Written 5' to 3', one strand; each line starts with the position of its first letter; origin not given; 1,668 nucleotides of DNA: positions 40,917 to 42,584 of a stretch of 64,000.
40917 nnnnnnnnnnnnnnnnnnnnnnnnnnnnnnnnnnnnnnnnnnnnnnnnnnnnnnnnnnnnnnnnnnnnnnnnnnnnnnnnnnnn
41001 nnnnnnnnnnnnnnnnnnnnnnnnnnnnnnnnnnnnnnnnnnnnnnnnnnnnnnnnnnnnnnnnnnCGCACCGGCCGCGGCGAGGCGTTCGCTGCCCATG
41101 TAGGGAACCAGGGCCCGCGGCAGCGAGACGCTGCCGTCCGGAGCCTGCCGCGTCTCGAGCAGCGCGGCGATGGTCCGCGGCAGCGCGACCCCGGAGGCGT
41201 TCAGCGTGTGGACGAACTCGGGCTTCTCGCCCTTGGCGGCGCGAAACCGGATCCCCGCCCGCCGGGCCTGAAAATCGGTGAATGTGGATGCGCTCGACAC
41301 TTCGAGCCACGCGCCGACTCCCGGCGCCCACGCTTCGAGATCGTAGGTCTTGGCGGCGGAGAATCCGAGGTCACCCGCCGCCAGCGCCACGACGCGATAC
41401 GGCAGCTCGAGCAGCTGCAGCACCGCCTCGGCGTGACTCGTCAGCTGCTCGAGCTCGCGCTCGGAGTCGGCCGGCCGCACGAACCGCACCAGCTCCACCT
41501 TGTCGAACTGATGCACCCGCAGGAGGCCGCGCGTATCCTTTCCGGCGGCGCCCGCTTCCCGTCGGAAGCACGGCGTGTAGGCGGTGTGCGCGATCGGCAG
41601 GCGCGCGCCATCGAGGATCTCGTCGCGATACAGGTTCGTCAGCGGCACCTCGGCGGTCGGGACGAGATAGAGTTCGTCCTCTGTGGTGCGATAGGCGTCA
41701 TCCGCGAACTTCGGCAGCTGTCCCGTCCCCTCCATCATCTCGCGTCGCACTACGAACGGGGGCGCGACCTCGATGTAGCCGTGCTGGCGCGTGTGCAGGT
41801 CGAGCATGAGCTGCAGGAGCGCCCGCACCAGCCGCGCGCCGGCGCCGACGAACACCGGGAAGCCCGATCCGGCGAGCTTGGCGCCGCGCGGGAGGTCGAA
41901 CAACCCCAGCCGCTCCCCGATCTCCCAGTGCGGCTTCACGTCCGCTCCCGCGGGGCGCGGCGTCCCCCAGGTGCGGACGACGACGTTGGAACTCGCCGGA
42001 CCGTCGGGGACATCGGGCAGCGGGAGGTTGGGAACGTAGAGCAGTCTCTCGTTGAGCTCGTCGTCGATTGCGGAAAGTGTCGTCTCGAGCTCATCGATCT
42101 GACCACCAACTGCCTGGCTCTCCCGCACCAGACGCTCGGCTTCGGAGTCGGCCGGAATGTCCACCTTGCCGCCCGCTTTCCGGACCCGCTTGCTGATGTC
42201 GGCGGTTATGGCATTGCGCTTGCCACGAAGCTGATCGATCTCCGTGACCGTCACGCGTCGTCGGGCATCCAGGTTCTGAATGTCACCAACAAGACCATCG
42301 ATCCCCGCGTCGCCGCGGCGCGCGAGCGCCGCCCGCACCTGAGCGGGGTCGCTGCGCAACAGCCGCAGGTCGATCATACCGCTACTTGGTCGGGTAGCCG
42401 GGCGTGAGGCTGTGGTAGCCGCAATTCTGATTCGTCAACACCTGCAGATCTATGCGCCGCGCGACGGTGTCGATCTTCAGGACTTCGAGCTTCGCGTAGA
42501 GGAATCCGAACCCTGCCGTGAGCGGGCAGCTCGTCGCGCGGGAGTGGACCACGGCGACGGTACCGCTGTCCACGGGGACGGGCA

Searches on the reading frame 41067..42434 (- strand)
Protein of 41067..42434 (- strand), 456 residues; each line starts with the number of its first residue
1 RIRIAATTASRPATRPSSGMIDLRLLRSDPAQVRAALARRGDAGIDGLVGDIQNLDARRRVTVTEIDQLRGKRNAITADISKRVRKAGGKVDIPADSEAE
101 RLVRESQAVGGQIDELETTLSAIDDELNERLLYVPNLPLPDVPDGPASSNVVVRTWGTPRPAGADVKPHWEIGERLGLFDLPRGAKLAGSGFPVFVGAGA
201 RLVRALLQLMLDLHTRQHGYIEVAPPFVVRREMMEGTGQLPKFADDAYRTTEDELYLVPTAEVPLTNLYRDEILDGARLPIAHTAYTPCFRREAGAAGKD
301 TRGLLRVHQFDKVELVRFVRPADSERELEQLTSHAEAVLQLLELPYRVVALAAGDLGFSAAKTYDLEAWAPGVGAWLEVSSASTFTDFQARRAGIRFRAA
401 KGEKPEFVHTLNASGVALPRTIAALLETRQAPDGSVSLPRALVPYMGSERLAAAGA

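Call 76: search_protein_families(library=pfam, proteins=[window:41067-42434:-], max_evalue=0.00001)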
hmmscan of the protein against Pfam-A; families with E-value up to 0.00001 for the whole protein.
window:41067-42434:- (456 aa): 2 families
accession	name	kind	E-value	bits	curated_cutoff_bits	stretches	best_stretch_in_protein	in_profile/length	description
PF00587.30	tRNA-synt_2b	-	2.5e-37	129.1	29.3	1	251-428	7-178/179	tRNA synthetase class II core domain (G, H, P, S and T)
PF02403.27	Seryl_tRNA_N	-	9.3e-20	71.3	28.2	1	20-138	1-108/108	Seryl-tRNA synthetase N-terminal domain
